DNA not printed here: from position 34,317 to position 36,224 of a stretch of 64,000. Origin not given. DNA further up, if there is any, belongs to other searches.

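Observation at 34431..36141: Low-GC single-gene islet: orphan cyanophycin-synthetase-like N+G (ATP-grasp) protein with no Mur-ligase-like M domain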

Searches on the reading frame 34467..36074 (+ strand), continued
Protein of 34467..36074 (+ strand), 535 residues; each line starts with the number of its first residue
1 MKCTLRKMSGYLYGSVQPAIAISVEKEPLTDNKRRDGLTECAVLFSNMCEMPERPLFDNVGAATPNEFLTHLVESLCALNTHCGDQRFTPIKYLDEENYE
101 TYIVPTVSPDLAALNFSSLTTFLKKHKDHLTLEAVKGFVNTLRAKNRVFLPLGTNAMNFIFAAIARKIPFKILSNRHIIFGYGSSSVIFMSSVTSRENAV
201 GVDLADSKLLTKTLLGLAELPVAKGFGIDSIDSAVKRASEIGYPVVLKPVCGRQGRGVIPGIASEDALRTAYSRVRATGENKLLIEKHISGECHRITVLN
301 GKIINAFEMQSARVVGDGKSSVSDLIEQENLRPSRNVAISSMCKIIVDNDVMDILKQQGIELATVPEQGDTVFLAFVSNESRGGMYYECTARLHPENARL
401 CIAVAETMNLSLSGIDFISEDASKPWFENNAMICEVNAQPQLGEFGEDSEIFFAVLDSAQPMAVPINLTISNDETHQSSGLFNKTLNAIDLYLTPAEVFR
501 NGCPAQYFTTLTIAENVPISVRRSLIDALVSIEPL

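Call 35: search_protein_families(library=pfam, proteins=[L090:21-764:+, L095:4680-5372:+, L095:2929-4626:+, L095:278-2764:+, L093:2466-3353:+, L096:724-1323:+, L098:7170-7568:-, L098:6202-7080:+, L098:9800-10102:-, L098:10129-10599:-], max_evalue=0.001)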
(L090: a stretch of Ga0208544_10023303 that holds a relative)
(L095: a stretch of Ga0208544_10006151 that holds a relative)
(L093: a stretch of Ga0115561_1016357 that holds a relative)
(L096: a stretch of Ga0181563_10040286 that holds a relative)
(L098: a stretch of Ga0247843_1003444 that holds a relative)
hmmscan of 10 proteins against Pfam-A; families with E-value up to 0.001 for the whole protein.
L090:21-764:+ (247 aa): 3 families
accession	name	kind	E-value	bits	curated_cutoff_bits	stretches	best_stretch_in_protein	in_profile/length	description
PF00239.26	Resolvase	-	1.4e-48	165.1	23.3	1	70-203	1-144/145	Resolvase, N terminal domain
PF02796.21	HTH_7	-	2.3e-06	28.1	23.8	1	206-246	1-40/45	Helix-turn-helix domain of resolvase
PF13565.12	HTH_32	-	6.4e-05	23.9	33.7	1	190-246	8-71/73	Homeodomain-like domain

L095:4680-5372:+ (230 aa): 3 families
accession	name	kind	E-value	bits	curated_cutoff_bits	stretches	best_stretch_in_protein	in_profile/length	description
PF00239.26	Resolvase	-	1.8e-47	161.6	23.3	1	53-186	1-144/145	Resolvase, N terminal domain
PF02796.21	HTH_7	-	7.3e-06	26.5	23.8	1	189-229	1-40/45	Helix-turn-helix domain of resolvase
PF13565.12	HTH_32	-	0.00011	23.1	33.7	1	173-229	8-71/73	Homeodomain-like domain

L095:2929-4626:+ (565 aa): 25 families
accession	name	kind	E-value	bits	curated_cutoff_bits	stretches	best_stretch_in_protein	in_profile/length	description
PF07719.23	TPR_2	-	1.1e-29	100.4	27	2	108-139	2-33/34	Tetratricopeptide repeat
PF00515.34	TPR_1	-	1.3e-25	88.5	27.8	1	212-242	4-34/34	Tetratricopeptide repeat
PF13181.12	TPR_8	-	5.4e-23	79.6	25.7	0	109-138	3-32/34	Tetratricopeptide repeat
PF13428.12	TPR_14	-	1.2e-22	78.5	23.5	1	20-59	5-44/44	Tetratricopeptide repeat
PF13424.12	TPR_12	-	2.2e-21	76.2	30.1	2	178-238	6-74/77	Tetratricopeptide repeat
PF13176.12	TPR_7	-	3.6e-20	70.7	27.9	0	211-240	1-30/36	Tetratricopeptide repeat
PF13431.12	TPR_17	-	1.5e-17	62.7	24.4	0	129-162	1-34/34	Tetratricopeptide repeat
PF13469.12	Sulfotransfer_3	-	8.5e-16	59.3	27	1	350-536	3-214/216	Sulfotransferase family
PF13432.12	TPR_16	-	9.8e-16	58.3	32.7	1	20-80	1-57/65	Tetratricopeptide repeat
PF14559.12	TPR_19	-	2.4e-14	53.8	25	0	155-208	5-58/68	Tetratricopeptide repeat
PF23914.1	TPR_CcmH_CycH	-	4.1e-14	53.2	42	2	100-149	43-92/158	Cytochrome c-type biogenesis protein H TPR domain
PF13174.12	TPR_6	-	1.1e-11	45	26.3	0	20-48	4-32/33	Tetratricopeptide repeat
PF13414.12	TPR_11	-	2.1e-10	40.6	26.8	0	182-220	1-39/42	TPR repeat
PF13374.12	TPR_10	-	3.1e-10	40.1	27.5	0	178-203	5-30/42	Tetratricopeptide repeat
PF25064.1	ARM_TT21_5th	-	2.5e-09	37.9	27.8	0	122-201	16-98/117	TT21 fifth ARM repeats domain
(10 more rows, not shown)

L095:278-2764:+ (828 aa): 35 families (the best 25 are shown)
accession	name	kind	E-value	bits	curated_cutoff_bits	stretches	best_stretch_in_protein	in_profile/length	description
PF13844.12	Glyco_transf_41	-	1.4e-93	314.5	25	2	607-793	356-542/543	Glycosyl transferase family 41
PF00515.34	TPR_1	-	6.9e-81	263.5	27.8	7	333-366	1-34/34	Tetratricopeptide repeat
PF13414.12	TPR_11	-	2.1e-74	245.4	26.8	7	311-347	6-42/42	TPR repeat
PF07719.23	TPR_2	-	1.1e-65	212.8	27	7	333-366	1-34/34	Tetratricopeptide repeat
PF13181.12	TPR_8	-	5.7e-59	191.7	25.7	7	333-366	1-34/34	Tetratricopeptide repeat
PF13424.12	TPR_12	-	9.4e-53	176.8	30.1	6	131-193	5-75/77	Tetratricopeptide repeat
PF13432.12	TPR_16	-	1.4e-46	156.9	32.7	4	308-365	6-63/65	Tetratricopeptide repeat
PF13431.12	TPR_17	-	2.1e-44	146.5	24.4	6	321-354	1-34/34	Tetratricopeptide repeat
PF13428.12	TPR_14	-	5.5e-36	119.8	23.5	2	9-49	4-44/44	Tetratricopeptide repeat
PF13374.12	TPR_10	-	5.5e-35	118.8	27.5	4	333-362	2-31/42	Tetratricopeptide repeat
PF14559.12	TPR_19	-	3.2e-34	117.5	25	6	311-369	3-61/68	Tetratricopeptide repeat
PF13176.12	TPR_7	-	5e-33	110.8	27.9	2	131-161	1-31/36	Tetratricopeptide repeat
PF13174.12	TPR_6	-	6.2e-21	74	26.3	0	10-38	4-32/33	Tetratricopeptide repeat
PF13371.12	TPR_9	-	1.3e-19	70.4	35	3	278-335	8-65/73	Tetratricopeptide repeat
PF23914.1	TPR_CcmH_CycH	-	2.2e-17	63.8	42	2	210-330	29-152/158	Cytochrome c-type biogenesis protein H TPR domain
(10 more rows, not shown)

L093:2466-3353:+ (295 aa): 4 families
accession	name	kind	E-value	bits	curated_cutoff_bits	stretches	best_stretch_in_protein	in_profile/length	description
PF00106.31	adh_short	-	1.2e-54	185.2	26.6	1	8-200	1-191/195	short chain dehydrogenase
PF13561.12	adh_short_C2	-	3.4e-40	138.6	27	1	16-209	3-194/236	Enoyl-(Acyl carrier protein) reductase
PF08659.16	KR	-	2.2e-13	51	22.6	1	9-174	2-165/180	KR domain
PF02826.25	2-Hacid_dh_C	-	0.00095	19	25.1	0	2-63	31-101/178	D-isomer specific 2-hydroxyacid dehydrogenase, NAD binding domain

L096:724-1323:+ (199 aa): 1 family
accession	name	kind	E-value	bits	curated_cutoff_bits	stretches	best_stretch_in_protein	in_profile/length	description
PF00589.27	Phage_integrase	-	2.4e-20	73.5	27.1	1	9-186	2-167/172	Phage integrase family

L098:7170-7568:- (132 aa): 0 families

L098:6202-7080:+ (292 aa): 6 families
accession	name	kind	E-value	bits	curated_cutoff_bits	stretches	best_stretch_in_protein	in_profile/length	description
PF02798.26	GST_N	-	3.8e-08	34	20.9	1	67-129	18-76/76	Glutathione S-transferase, N-terminal domain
PF13410.11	GST_C_2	-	1.1e-07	32.2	24.9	1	176-246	2-68/69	Glutathione S-transferase, C-terminal domain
PF13409.12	GST_N_2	-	5.3e-07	30.6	25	1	67-129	9-69/70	Glutathione S-transferase, N-terminal domain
PF00043.30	GST_C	-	6.2e-07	30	20.7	1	184-252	30-93/93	Glutathione S-transferase, C-terminal domain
PF14497.11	GST_C_3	-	2.6e-05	24.8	21.6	1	184-255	30-98/104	Glutathione S-transferase, C-terminal domain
PF21972.1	Arc1p_N_like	-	4.1e-05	24.3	27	1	184-250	16-79/81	Nuclear-export cofactor Arc1p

L098:9800-10102:- (100 aa): 2 families
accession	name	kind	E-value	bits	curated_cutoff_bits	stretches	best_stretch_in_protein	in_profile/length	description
PF13683.12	rve_3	-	3.8e-28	97.5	26.5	1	23-87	3-67/67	Integrase core domain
PF00665.32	rve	-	5.9e-05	23.7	32.6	1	2-33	71-102/102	Integrase core domain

L098:10129-10599:- (156 aa): 2 families
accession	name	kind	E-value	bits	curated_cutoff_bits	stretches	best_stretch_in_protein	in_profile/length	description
PF13276.12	HTH_21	-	7.4e-11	42.6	28.1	1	35-84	6-57/60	HTH-like domain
PF00665.32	rve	-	1.2e-05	25.9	32.6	1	102-145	2-46/102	Integrase core domain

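Call 36: search_protein_families(library=pfam, proteins=[L100:1687-3135:-, L100:3132-4547:-, L101:1215-2522:+, L101:2957-3913:-, L102:6963-7619:+, L102:5168-6127:+, L102:4258-5148:+, L102:10312-10719:-, L091:1990-2412:+, L097:1802-2197:+], max_evalue=0.001)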
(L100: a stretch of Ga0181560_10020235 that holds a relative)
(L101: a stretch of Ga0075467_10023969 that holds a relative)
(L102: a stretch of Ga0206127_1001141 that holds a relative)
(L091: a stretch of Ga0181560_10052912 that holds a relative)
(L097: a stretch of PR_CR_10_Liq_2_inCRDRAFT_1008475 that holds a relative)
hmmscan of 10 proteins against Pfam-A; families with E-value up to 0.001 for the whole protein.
L100:1687-3135:- (482 aa): 0 families

L100:3132-4547:- (471 aa): 0 families

L101:1215-2522:+ (435 aa): 3 families
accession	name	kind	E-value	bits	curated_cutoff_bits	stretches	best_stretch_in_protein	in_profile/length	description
PF00724.26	Oxidored_FMN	-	2e-44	152.7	27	1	15-344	11-331/342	NADH:flavin oxidoreductase / NADH oxidase family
PF13378.12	MR_MLE_C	-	2.9e-05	24.3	29.4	1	159-257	8-76/219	Enolase C-terminal domain-like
PF01207.24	Dus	-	4.8e-05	23.1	20.4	1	185-336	90-215/311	Dihydrouridine synthase (Dus)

L101:2957-3913:- (318 aa): 0 families

L102:6963-7619:+ (218 aa): 2 families
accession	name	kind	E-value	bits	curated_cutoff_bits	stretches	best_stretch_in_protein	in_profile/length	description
PF06026.20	Rib_5-P_isom_A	-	5.4e-60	202.4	26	1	49-213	2-173/173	Ribose 5-phosphate isomerase A (phosphoriboisomerase A)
PF00455.28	DeoRC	-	2.2e-05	24.9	31.8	1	4-46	3-44/160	DeoR C terminal sensor domain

L102:5168-6127:+ (319 aa): 1 family
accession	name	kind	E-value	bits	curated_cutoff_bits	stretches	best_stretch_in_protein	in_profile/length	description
PF01156.24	IU_nuc_hydro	-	5.7e-89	299.1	34.2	1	5-303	1-295/297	Inosine-uridine preferring nucleoside hydrolase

L102:4258-5148:+ (296 aa): 1 family
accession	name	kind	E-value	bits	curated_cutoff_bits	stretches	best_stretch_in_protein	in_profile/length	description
PF00294.29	PfkB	-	1.8e-44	152.7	25.8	1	5-284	6-300/302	pfkB family carbohydrate kinase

L102:10312-10719:- (135 aa): 2 families
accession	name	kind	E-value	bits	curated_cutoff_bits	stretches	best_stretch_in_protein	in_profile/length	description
PF00106.31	adh_short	-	3.9e-12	46.5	26.6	1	2-62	133-191/195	short chain dehydrogenase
PF13561.12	adh_short_C2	-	3.4e-06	27.2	27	1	2-109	127-230/236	Enoyl-(Acyl carrier protein) reductase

L091:1990-2412:+ (141 aa): 0 families

L097:1802-2197:+ (131 aa): 1 family
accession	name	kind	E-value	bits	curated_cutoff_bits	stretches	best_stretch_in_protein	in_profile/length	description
PF01527.26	HTH_Tnp_1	-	0.00059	20.5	24.1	1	18-62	22-65/75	Transposase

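Call 54: search_protein_families(library=pfam, proteins=[L006:4614-5579:+, L103:9448-10356:+, L104:9254-10789:+, L121:9457-10194:+, L113:5117-6364:+, L169:9372-10997:+, L167:2290-2787:+, L165:9911-11131:+, L152:596-1570:+, L169:6578-7462:+], max_evalue=0.001)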
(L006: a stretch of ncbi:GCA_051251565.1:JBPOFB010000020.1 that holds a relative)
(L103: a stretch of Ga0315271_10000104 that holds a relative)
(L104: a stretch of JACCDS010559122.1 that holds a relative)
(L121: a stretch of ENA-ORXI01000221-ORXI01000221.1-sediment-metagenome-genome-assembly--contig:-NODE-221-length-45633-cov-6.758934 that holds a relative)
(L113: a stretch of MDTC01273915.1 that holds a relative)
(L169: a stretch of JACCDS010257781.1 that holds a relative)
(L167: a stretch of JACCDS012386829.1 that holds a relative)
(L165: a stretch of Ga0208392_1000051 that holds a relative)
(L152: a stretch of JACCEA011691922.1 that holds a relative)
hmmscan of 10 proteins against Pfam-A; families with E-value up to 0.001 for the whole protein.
L006:4614-5579:+ (321 aa): 0 families

L103:9448-10356:+ (302 aa): 1 family
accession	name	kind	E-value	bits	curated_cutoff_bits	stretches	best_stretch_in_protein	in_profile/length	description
PF13649.12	Methyltransf_25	-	9.5e-07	29.9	27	1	95-173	19-97/97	Methyltransferase domain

L104:9254-10789:+ (511 aa): 2 families
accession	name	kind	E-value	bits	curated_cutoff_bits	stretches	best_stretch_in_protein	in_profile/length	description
PF00534.26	Glycos_transf_1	-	1e-13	51.6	26.4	1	195-325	10-133/172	Glycosyl transferases group 1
PF13692.12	Glyco_trans_1_4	-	3.5e-10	40.7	27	1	201-323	2-115/142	Glycosyl transferases group 1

L121:9457-10194:+ (245 aa): 2 families
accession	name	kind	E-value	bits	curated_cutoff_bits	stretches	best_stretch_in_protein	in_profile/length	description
PF08241.18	Methyltransf_11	-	1.7e-07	32.2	21.2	1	84-131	48-95/95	Methyltransferase domain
PF13847.12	Methyltransf_31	-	0.00011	22.4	27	1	86-136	62-115/145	Methyltransferase domain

L113:5117-6364:+ (415 aa): 1 family
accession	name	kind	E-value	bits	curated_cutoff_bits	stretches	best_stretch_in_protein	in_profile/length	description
PF05887.16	Trypan_PARP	-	0.00017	22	100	1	40-66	52-78/134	Procyclic acidic repetitive protein (PARP)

L169:9372-10997:+ (541 aa): 0 families

L167:2290-2787:+ (165 aa): 0 families

L165:9911-11131:+ (406 aa): 2 families
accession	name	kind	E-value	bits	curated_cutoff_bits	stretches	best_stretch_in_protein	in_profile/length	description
PF14524.12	Wzt_C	-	5.9e-37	127.3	30.4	1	260-397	3-142/143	Wzt C-terminal domain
PF00005.33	ABC_tran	-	1.4e-22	81.2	25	1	41-173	1-136/137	ABC transporter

L152:596-1570:+ (324 aa): 1 family
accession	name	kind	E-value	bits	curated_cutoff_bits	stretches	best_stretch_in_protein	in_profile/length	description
PF14305.11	ATPgrasp_TupA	-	1.9e-36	126.3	25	1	88-311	12-240/241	TupA-like ATPgrasp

L169:6578-7462:+ (294 aa): 3 families
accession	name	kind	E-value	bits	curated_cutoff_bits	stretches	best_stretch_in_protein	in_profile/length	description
PF09130.16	DUF1932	-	7e-11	42.3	25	1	196-265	1-69/70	Domain of unknown function (DUF1932)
PF03446.21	NAD_binding_2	-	1.2e-07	32.3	21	1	13-147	2-140/161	NAD binding domain of 6-phosphogluconate dehydrogenase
PF02826.25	2-Hacid_dh_C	-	0.00044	20.1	25.1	1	5-79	31-102/178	D-isomer specific 2-hydroxyacid dehydrogenase, NAD binding domain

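Call 63: search_solved_structures(query=A1, max_evalue=0.001, show_alignments=0)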
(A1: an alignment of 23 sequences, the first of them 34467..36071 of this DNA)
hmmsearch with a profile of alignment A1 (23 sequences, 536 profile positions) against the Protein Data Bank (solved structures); distinct sequences matched with E-value up to 0.001: 48.
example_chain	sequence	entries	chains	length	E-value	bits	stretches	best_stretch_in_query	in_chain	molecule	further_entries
7ta5_A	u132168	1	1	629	5.6e-68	232.9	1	139-439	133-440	Glutathione synthase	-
7lgm_A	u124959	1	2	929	2.4e-67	230.8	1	65-439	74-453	Cyanophycin synthase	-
7txv_A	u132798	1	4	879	3.6e-67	230.2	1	154-438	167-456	Cyanophycin synthase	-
7lg5_A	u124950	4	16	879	3.6e-67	230.2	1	154-438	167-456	Cyanophycin synthase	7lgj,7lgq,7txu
7wac_A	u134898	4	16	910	6.8e-67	229.3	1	135-438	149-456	Cyanophycin synthase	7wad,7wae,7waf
7lgn_A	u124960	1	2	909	2.1e-65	224.4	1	150-439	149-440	Cyanophycin synthase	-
8fxh_A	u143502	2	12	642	4.4e-65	223.4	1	138-438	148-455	RimK domain-containing protein ATP-grasp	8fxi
3ln7_A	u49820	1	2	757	1.9e-41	145.4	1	172-426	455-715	Glutathione biosynthesis bifunctional protein gshAB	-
3ln6_A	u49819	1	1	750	1.1e-37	133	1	188-437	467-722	Glutathione biosynthesis bifunctional protein gshAB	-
8evy_B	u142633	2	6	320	4.6e-12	48.4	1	201-312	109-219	D-alanine--D-alanine ligase B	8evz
1wr2_A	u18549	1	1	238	3.5e-10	42.2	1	208-278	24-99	hypothetical protein PH1789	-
1ulz_A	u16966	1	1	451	3.1e-08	35.7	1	201-287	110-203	pyruvate carboxylase n-terminal domain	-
5d8d_A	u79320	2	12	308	3.3e-08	35.7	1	199-309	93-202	D-alanine--D-alanine ligase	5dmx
7kc7_A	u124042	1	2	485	1e-07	34.1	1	201-288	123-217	2-oxoglutarate carboxylase small subunit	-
7kct_A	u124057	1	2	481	1.1e-07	33.9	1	201-288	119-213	2-oxoglutarate carboxylase small subunit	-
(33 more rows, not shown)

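Call 65: find_encoding_contigs(protein=P0024, flank=8000, max_places=2)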
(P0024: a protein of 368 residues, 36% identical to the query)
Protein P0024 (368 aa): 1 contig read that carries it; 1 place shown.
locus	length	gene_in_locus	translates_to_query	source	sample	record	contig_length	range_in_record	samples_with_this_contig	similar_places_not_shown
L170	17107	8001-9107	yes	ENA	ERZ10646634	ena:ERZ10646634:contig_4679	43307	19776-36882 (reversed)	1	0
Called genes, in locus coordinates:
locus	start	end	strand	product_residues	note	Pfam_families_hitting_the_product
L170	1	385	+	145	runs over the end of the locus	PF00589:Phage_integrase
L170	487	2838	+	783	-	PF13414:TPR_11, PF13424:TPR_12, PF13432:TPR_16, PF14559:TPR_19, PF00515:TPR_1, PF13181:TPR_8, PF13414:TPR_11, PF13424:TPR_12, +36 more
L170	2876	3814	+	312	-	-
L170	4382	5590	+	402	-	-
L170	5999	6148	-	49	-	-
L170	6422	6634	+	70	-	-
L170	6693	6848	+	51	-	-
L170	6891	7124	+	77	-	-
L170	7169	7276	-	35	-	-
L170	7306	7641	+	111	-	-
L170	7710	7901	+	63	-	-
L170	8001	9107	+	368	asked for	PF13549:ATP-grasp_5 (weak), PF02786:CPSase_L_D2 (weak)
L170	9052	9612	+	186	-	-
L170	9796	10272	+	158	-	-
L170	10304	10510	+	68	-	-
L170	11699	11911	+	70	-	-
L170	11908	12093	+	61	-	-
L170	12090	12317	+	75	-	-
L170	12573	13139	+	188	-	PF00589:Phage_integrase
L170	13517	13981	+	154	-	-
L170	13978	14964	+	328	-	PF00685:Sulfotransfer_1, PF13469:Sulfotransfer_3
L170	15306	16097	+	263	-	PF14659:Phage_int_SAM_3 (weak)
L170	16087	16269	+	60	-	-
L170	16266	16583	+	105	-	-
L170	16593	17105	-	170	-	-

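Call 66: find_encoding_contigs(protein=P0021, flank=8000, max_places=2)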
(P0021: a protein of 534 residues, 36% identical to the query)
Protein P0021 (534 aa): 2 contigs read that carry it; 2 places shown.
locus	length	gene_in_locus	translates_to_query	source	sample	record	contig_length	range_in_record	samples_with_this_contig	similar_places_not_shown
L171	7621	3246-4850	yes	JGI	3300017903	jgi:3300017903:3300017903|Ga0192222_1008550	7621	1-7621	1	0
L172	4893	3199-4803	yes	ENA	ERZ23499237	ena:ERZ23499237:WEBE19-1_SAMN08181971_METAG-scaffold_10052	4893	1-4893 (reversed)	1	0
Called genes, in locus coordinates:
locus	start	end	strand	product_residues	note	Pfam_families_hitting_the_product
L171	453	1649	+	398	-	-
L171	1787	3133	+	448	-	-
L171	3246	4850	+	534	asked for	PF13549:ATP-grasp_5 (weak), PF02786:CPSase_L_D2 (weak), PF08443:RimK (weak)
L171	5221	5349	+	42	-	-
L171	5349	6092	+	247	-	PF00005:ABC_tran, PF02463:SMC_N (faint), PF13555:AAA_29 (weak), PF13304:AAA_21 (weak)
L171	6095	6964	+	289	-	PF00950:ABC-3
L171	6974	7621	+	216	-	?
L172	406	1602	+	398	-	-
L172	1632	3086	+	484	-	-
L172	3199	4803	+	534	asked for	PF13549:ATP-grasp_5 (weak), PF02786:CPSase_L_D2 (weak), PF08443:RimK (weak)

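Call 67: find_encoding_contigs(protein=P0014, flank=8000, max_places=2)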
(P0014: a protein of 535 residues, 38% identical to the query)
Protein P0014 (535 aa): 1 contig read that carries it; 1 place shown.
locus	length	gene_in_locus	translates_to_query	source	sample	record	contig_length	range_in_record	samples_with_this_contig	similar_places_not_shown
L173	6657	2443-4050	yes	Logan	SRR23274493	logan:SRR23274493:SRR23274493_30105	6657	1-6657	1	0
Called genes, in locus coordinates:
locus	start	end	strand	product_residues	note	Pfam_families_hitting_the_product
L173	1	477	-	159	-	?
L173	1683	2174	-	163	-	-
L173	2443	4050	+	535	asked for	PF02222:ATP-grasp (weak), PF02786:CPSase_L_D2 (weak), PF08443:RimK (faint), PF13549:ATP-grasp_5 (weak)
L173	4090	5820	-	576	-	-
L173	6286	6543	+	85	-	-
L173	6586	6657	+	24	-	?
